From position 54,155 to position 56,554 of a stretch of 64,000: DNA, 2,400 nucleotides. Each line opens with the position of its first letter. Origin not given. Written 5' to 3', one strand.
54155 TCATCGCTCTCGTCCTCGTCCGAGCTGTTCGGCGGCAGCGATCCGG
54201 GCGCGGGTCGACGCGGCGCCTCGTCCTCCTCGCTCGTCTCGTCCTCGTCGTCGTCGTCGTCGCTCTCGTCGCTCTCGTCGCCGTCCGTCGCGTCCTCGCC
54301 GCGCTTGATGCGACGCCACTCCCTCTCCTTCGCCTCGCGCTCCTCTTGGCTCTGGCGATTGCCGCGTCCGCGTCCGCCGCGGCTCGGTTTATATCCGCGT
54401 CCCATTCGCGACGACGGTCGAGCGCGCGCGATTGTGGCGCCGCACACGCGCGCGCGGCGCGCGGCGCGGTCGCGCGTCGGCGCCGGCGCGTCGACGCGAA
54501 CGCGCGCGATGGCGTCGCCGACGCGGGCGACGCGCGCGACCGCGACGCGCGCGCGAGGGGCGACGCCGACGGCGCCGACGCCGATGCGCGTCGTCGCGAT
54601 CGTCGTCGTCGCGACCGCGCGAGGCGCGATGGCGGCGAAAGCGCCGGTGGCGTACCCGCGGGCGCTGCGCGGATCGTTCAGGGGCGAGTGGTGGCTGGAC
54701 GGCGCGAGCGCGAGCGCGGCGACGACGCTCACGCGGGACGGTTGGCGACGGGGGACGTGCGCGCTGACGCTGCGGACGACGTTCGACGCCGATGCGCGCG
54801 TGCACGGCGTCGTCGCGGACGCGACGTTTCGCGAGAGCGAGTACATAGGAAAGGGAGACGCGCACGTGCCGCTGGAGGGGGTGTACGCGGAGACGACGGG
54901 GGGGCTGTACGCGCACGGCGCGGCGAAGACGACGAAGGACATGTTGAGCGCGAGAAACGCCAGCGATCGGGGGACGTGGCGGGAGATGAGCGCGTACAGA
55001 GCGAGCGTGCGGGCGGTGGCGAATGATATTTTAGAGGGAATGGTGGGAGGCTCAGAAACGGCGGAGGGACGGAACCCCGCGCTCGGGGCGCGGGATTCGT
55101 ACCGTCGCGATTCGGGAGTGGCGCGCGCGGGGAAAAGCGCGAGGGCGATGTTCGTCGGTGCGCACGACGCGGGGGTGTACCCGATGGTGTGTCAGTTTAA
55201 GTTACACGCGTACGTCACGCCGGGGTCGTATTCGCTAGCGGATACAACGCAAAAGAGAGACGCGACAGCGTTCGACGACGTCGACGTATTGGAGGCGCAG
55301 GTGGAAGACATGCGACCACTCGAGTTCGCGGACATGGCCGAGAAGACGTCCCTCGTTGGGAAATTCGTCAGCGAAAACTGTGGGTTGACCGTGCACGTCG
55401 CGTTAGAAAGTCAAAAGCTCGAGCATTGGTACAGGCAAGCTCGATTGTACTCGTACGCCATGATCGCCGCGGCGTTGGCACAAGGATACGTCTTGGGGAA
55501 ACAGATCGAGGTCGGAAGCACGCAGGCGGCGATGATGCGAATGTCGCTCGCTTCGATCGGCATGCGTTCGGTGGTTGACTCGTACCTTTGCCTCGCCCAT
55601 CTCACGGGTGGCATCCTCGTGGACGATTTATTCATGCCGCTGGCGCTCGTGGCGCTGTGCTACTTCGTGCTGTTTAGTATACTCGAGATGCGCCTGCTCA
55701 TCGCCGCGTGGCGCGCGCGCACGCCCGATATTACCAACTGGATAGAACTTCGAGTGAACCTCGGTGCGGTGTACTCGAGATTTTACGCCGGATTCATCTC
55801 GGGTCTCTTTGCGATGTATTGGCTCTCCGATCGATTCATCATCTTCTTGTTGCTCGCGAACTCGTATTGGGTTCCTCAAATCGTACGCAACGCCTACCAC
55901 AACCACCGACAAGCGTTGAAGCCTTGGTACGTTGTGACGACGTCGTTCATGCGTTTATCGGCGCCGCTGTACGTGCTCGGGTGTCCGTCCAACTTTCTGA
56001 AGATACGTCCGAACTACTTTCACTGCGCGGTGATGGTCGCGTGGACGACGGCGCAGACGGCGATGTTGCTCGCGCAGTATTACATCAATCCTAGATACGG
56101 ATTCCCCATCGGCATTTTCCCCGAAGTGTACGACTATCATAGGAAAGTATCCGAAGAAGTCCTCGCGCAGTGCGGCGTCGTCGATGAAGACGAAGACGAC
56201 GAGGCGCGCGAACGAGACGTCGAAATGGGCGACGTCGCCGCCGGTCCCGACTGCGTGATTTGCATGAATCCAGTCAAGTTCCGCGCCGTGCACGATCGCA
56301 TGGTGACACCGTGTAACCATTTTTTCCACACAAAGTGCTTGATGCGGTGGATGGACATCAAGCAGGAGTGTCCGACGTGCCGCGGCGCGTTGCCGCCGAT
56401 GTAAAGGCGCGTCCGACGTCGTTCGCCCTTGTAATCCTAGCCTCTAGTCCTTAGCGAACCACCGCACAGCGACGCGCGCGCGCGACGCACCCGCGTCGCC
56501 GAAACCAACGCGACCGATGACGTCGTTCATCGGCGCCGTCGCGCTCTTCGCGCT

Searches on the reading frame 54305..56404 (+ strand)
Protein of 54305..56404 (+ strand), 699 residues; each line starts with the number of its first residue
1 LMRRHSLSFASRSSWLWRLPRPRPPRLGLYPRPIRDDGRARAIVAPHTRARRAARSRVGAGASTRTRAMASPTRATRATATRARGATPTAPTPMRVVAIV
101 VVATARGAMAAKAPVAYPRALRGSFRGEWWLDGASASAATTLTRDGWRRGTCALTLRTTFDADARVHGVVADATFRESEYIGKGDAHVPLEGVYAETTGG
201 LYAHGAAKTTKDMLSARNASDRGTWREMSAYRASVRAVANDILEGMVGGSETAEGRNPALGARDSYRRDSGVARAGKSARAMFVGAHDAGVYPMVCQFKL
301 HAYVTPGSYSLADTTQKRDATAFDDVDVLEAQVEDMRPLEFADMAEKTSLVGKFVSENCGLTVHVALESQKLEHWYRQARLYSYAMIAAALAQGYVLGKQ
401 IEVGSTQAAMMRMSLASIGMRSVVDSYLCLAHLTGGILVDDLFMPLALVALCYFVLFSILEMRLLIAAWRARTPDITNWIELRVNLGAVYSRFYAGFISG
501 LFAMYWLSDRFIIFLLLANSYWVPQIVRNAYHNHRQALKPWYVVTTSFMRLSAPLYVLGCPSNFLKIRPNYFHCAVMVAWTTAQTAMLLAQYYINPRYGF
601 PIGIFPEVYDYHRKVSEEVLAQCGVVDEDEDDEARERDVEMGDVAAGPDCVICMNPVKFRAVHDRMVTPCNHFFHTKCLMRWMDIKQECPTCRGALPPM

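Call 60: search_protein_families(library=pfam, proteins=[window:54305-56404:+], max_evalue=0.00001)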
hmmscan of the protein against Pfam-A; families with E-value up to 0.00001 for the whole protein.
window:54305-56404:+ (699 aa): 5 families
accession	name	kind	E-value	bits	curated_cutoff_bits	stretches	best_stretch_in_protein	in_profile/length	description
PF11145.14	DUF2921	-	2.8e-60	204.3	27.5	1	372-601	2-233/236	Transmembrane E3 ligase/DUF2921 transmembrane domain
PF13639.12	zf-RING_2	-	3.7e-11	43.5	27.3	1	649-693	2-44/44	Ring finger domain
PF17123.11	zf-RING_11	-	1.8e-07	31.2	27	1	649-679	1-29/29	RING-like zinc finger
PF13923.12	zf-C3HC4_2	-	1.8e-07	31.2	27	1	650-692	2-40/40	Zinc finger, C3HC4 type (RING finger)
PF12678.13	zf-rbx1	-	3.9e-06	27.4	31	0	666-693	28-55/55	RING-H2 zinc finger domain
